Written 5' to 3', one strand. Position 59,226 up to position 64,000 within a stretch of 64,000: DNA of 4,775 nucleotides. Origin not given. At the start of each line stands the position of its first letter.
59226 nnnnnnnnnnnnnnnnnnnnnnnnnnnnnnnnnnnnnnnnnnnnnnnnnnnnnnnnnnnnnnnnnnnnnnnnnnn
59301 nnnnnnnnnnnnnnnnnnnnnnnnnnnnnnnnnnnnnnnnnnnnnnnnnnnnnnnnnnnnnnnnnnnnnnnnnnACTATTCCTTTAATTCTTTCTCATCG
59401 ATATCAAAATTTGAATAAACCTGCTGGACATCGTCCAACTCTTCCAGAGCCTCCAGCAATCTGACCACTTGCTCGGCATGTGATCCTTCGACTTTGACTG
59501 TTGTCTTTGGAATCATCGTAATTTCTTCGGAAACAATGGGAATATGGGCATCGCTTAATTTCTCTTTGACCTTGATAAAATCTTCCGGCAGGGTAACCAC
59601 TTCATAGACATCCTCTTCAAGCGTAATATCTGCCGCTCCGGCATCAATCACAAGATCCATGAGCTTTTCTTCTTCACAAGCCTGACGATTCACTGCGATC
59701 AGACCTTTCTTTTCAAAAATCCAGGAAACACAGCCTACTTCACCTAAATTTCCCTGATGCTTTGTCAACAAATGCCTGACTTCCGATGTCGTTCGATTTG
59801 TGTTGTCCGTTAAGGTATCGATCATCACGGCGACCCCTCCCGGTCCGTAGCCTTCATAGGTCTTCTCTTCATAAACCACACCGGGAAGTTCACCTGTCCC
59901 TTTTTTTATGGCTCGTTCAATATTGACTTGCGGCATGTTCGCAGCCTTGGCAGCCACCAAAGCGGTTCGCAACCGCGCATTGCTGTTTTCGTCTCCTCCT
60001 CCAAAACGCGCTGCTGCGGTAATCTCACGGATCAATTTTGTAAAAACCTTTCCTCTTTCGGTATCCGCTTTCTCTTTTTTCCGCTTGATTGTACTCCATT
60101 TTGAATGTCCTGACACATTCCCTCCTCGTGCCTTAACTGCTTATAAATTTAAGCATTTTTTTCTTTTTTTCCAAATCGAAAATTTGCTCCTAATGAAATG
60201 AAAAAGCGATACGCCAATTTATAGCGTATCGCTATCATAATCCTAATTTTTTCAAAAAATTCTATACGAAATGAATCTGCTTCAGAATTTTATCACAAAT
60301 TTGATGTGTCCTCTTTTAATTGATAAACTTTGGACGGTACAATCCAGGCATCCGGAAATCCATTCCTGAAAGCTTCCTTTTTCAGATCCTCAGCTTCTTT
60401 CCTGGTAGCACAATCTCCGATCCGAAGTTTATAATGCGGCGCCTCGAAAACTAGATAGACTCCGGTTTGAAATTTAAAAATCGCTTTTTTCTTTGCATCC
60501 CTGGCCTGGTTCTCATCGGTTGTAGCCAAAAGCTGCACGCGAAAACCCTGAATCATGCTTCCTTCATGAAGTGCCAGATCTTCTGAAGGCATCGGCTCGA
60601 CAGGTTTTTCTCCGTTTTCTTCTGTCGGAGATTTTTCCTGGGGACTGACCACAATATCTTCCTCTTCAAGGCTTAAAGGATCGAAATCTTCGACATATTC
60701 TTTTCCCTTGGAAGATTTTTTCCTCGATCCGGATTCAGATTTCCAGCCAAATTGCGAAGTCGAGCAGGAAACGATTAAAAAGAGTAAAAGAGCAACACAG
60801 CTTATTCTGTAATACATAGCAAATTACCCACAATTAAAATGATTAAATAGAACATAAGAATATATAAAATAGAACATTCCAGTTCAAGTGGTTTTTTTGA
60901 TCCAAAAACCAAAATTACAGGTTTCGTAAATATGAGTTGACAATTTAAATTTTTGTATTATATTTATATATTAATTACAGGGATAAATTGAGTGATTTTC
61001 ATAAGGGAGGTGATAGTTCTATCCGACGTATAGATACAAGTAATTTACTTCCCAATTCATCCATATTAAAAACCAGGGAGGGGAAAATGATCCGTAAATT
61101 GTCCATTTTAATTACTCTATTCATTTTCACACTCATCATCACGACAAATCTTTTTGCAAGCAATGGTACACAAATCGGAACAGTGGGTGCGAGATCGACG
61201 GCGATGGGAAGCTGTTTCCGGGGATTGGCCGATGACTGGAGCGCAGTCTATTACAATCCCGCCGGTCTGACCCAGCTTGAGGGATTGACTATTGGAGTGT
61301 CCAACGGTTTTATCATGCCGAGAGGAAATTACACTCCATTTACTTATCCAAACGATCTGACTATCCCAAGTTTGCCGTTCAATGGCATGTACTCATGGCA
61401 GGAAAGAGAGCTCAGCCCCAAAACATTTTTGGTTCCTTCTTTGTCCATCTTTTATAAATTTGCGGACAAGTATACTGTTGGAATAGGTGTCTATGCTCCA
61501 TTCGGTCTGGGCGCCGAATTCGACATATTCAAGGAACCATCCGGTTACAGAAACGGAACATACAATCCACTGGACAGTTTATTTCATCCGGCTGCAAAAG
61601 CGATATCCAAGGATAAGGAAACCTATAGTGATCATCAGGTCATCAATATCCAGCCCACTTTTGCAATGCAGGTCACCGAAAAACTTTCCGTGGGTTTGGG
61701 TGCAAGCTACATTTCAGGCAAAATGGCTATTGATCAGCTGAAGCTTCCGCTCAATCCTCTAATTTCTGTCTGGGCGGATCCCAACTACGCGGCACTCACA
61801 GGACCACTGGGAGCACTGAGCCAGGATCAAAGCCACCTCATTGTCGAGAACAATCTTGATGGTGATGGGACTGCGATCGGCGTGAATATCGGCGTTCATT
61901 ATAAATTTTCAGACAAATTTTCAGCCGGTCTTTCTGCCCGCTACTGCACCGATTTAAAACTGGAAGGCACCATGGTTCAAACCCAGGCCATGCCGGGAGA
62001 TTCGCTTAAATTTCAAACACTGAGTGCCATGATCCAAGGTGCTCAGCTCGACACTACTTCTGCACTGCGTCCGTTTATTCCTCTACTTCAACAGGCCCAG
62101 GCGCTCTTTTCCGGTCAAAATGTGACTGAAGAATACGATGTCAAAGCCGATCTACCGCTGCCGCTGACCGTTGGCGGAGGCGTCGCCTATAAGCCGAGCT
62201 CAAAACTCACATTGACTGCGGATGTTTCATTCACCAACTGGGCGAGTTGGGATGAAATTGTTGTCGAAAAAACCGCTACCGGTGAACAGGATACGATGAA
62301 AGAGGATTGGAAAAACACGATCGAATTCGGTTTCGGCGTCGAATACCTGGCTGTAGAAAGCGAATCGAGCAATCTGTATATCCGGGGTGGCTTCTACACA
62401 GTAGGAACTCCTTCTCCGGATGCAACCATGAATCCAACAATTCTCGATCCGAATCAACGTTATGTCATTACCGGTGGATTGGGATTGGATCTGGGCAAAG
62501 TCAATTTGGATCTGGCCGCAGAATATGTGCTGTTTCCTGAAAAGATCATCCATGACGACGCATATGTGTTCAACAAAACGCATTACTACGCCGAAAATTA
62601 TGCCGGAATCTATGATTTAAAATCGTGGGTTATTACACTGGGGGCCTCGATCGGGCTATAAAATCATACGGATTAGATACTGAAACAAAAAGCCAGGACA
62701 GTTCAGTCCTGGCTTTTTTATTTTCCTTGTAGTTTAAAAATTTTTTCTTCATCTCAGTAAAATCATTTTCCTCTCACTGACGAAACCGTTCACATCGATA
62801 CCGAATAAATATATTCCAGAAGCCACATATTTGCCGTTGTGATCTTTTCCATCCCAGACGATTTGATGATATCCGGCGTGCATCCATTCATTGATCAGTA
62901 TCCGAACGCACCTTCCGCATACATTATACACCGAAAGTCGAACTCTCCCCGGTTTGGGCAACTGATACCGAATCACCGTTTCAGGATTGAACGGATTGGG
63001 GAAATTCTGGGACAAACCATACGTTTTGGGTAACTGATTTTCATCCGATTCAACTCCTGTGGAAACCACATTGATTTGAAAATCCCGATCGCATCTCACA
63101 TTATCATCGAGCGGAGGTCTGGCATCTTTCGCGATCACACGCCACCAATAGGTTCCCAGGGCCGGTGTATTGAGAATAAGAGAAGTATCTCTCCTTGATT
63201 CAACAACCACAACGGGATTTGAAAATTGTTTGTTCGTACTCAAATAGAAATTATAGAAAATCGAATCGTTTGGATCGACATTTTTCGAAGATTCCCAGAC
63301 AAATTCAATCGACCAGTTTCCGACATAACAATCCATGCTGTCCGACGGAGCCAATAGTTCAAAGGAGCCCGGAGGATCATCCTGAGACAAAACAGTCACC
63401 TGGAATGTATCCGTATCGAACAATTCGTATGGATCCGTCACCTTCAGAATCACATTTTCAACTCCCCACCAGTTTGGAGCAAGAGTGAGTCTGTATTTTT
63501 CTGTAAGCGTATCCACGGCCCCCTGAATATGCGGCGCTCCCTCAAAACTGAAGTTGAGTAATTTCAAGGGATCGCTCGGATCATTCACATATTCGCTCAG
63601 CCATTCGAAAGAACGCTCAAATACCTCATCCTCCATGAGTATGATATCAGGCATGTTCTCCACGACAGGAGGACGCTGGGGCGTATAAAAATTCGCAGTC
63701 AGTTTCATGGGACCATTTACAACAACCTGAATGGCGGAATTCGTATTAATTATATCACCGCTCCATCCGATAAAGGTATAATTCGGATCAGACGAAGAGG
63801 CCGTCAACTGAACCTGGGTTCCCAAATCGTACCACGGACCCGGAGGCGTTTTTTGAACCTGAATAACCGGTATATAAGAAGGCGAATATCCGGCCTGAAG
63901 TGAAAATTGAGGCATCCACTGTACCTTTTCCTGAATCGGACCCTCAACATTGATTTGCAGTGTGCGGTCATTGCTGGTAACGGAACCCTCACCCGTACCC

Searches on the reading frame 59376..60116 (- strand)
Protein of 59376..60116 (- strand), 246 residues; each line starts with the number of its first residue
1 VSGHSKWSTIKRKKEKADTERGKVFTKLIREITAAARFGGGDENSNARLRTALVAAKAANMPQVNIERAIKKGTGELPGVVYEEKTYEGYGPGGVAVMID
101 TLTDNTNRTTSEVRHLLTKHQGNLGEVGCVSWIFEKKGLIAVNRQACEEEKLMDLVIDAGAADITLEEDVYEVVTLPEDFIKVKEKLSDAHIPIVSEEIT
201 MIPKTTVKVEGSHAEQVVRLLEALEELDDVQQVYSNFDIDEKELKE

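Call 76: search_protein_families(library=pfam, proteins=[window:59376-60116:-], max_evalue=0.00001)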
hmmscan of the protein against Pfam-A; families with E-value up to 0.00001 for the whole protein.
window:59376-60116:- (246 aa): 2 families
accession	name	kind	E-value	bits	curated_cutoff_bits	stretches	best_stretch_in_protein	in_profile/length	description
PF01709.26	Transcrip_reg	-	1.3e-59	200.9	27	1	82-237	1-160/160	TACO1/YebC second and third domain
PF20772.2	TACO1_YebC_N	-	3.3e-30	104.8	36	1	5-76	1-73/73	TACO1/YebC protein N-terminal domain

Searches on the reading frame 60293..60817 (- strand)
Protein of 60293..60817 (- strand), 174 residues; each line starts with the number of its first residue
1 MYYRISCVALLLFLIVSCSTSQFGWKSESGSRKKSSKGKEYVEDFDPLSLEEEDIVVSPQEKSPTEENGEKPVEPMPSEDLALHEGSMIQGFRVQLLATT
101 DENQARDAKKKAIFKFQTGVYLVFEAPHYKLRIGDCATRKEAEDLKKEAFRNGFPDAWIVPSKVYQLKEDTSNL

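Call 76: search_protein_families(library=pfam, proteins=[window:60293-60817:-], max_evalue=0.00001)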
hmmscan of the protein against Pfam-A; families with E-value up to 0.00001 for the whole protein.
window:60293-60817:- (174 aa): 1 family
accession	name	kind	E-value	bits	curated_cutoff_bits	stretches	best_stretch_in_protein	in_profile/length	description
PF05036.18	SPOR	-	8.7e-09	36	21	1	91-161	4-76/76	SPOR domain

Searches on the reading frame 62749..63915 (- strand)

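Call 76: search_protein_families(library=pfam, proteins=[window:62749-63915:-], max_evalue=0.00001)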
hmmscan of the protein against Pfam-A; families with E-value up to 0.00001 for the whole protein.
window:62749-63915:- (388 aa): 2 families
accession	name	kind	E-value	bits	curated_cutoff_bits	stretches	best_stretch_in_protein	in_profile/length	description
PF13860.13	FlgD_ig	-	1.2e-06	28.9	27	1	317-371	16-71/79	FlgD Ig-like domain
PF18998.6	Flg_new_2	-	2e-06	28.1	23.6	1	27-76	17-69/73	Divergent InlB B-repeat domain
